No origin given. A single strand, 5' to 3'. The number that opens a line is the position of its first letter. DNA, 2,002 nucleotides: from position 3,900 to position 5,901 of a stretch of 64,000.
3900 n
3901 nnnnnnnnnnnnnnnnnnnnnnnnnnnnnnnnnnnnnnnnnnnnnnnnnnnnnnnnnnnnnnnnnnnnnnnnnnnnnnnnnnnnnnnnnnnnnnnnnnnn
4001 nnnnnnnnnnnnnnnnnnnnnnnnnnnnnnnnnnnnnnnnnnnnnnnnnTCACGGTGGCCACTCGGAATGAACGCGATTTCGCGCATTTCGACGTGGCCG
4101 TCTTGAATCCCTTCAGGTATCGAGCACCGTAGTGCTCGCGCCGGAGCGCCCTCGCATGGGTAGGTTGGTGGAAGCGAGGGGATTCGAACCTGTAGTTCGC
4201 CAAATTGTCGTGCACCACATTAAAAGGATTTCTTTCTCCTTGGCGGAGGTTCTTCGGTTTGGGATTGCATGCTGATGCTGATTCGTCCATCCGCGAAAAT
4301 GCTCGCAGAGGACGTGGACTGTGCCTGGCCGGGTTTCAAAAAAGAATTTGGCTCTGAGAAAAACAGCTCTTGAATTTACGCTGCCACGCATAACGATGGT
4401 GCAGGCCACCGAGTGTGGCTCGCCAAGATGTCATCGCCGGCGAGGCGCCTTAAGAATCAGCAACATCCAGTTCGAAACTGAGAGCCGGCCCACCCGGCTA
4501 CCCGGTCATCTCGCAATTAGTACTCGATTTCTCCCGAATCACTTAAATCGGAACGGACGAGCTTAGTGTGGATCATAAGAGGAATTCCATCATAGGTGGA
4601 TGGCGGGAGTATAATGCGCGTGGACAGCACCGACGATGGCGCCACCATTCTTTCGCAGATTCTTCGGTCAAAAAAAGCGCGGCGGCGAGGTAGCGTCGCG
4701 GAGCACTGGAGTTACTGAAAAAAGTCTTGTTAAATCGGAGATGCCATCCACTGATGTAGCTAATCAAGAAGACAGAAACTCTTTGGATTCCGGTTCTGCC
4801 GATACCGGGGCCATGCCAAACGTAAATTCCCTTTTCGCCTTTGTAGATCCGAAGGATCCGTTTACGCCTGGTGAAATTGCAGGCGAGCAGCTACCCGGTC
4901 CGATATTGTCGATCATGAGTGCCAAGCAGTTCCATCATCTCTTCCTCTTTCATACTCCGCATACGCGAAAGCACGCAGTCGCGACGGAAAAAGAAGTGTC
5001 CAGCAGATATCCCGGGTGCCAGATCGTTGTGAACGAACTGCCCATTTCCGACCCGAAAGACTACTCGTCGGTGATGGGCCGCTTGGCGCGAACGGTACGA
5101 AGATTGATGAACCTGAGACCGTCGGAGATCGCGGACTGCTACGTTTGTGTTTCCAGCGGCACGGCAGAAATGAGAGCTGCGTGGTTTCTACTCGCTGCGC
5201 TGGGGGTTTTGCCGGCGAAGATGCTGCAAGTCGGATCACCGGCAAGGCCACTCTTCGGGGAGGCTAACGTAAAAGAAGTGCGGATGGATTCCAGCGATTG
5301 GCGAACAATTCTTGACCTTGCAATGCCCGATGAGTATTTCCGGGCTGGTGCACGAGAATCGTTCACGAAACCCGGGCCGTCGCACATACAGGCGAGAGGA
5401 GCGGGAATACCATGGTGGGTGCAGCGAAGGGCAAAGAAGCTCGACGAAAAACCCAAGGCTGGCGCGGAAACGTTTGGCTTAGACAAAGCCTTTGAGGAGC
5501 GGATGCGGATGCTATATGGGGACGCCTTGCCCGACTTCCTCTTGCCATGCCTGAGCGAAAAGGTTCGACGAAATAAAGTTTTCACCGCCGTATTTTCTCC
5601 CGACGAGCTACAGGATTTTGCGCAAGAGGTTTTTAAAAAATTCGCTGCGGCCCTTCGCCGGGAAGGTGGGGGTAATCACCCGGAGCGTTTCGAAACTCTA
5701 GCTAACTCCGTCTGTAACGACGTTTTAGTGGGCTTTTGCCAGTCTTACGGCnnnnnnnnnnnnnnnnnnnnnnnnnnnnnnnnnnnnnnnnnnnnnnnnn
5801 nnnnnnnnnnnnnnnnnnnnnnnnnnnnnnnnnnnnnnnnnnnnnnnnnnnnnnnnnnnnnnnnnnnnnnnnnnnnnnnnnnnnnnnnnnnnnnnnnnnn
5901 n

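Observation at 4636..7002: Unusual architecture: CARF-like sensor, ECF-sigma region-2-like domain, sigma54 AAA+, HTH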

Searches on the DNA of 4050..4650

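Call 73: search_rna_families(source=window, start=4050, end=4650, threshold=evalue, max_evalue=1, show_alignments=2)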
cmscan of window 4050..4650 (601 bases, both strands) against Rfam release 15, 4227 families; matches with E-value up to 1: 0.
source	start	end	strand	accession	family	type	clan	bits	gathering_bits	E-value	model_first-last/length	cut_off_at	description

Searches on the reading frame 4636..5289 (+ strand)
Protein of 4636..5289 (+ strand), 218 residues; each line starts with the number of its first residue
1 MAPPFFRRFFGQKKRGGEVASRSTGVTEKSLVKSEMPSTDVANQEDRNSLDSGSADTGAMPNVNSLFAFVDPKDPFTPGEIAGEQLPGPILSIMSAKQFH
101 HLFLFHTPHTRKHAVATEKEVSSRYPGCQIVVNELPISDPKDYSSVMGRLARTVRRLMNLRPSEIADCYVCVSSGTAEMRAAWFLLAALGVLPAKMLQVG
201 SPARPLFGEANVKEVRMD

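Call 6: search_protein_families(library=pfam, proteins=[window:4636-5289:+], max_evalue=10)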
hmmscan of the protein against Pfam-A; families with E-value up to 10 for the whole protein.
seq(218 aa): 2 families
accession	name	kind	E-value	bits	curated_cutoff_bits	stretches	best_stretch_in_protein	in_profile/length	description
PF06956.16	RtcR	-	1.3e-08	35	23.1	1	99-202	40-141/183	Regulator of RNA terminal phosphate cyclase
PF22208.1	Cas_Csm6_CARF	-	4.9e-05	23.4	27.5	1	130-205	4-75/106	Cas_Csm6 CARF domain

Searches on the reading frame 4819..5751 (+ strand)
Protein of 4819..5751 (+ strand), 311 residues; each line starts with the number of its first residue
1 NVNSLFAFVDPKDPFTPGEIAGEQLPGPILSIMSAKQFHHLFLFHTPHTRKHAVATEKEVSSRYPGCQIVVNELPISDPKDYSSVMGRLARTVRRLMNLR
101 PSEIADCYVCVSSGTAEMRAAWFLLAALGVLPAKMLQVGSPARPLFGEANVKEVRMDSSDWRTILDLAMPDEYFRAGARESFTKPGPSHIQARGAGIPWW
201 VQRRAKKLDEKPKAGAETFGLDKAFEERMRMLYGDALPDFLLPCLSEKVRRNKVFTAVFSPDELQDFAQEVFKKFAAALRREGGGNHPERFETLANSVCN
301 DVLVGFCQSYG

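Call 39: find_related_loci(query=A3, collection=genome_contigs, flank=8000)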
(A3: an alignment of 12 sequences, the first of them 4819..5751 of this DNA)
Query A3 (311 aa) in genome_contigs; peptide patterns used: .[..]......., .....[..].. (x = any residue, [..] = any of these).
57 stretches matched a pattern; 23 encode a relative of the query (tblastn E <= 1e-3); 23 distinct loci.
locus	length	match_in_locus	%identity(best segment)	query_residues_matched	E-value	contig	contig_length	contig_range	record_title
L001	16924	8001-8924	74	3-310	3e-153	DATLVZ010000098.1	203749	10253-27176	MAG TPA_asm: Candidatus Acidoferrum sp. isolate SMAG_U13205 k141_56013, whole genome shotgun sequence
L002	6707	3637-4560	65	1-309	8e-124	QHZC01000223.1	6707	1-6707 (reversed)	MAG: Acidobacteria bacterium isolate gp2 AA101 14_0903_13_30cm_scaffold_1561552_curated, whole genome shotgun sequence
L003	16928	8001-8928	79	1-309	4e-116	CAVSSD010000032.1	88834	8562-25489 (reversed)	MAG: uncultured Acidobacteriota bacterium isolate MFD05521.bin.3.22 genome assembly, contig: contig_55655, whole genome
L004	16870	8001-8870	63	1-281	2e-114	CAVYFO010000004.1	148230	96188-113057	MAG: uncultured Acidobacteriota bacterium isolate MFD04463.bin.3.111 genome assembly, contig: contig_21727, whole genome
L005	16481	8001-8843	54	1-309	2e-103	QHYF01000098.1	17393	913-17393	MAG: Acidobacteria bacterium isolate gp2 AA95 14_1009_16_40cm_scaffold_13791_curated, whole genome shotgun sequence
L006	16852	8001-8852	50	1-309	2e-91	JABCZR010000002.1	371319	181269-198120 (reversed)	MAG: Acidobacteria bacterium isolate Inc-BW-H-2-O_MAG38 Ga0210397_10000005, whole genome shotgun sequence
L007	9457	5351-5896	74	1-183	4e-87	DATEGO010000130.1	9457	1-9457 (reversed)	MAG TPA_asm: Candidatus Acidoferrum sp. isolate SMAG_U8787 k141_626305, whole genome shotgun sequence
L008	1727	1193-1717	66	3-179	2e-75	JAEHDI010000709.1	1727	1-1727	MAG: Bryobacterales bacterium isolate EFPC_158 k127_11091661, whole genome shotgun sequence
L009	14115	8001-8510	65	3-174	6e-72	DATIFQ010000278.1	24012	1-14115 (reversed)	MAG TPA_asm: Bryobacteraceae bacterium isolate SMAG_U16399 k141_282129, whole genome shotgun sequence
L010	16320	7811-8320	65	1-170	1e-70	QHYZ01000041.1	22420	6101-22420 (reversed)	MAG: Acidobacteria bacterium isolate gp2 AA104 14_0929_09_30cm_scaffold_1855_curated, whole genome shotgun sequence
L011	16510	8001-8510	65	5-176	3e-70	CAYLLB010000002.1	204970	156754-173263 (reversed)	MAG TPA_asm: uncultured Solibacteraceae bacterium isolate SRP167436_co1_335 genome assembly, contig: NODE_18_length_2049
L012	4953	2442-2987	61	5-182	1e-69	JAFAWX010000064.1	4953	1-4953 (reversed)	MAG: Acidobacteriota bacterium isolate CP_BM_RX_73 BM_RX_k147_4130116, whole genome shotgun sequence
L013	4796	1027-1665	56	1-217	6e-69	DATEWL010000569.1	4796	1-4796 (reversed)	MAG TPA_asm: Candidatus Acidoferrum sp. isolate SMAG_U8392 k141_299755, whole genome shotgun sequence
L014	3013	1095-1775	51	3-227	3e-68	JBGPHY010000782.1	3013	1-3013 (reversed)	MAG: Terriglobia bacterium isolate OBJ_0618_7090110_347 k141_2241444_length_3013_cov_5.0000, whole genome shotgun sequen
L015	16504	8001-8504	63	5-174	3e-66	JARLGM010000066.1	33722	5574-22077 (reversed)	MAG: Candidatus Sulfopaludibacter sp. isolate MAG_CO124 NODE_66_length_33722_cov_25.099771, whole genome shotgun sequenc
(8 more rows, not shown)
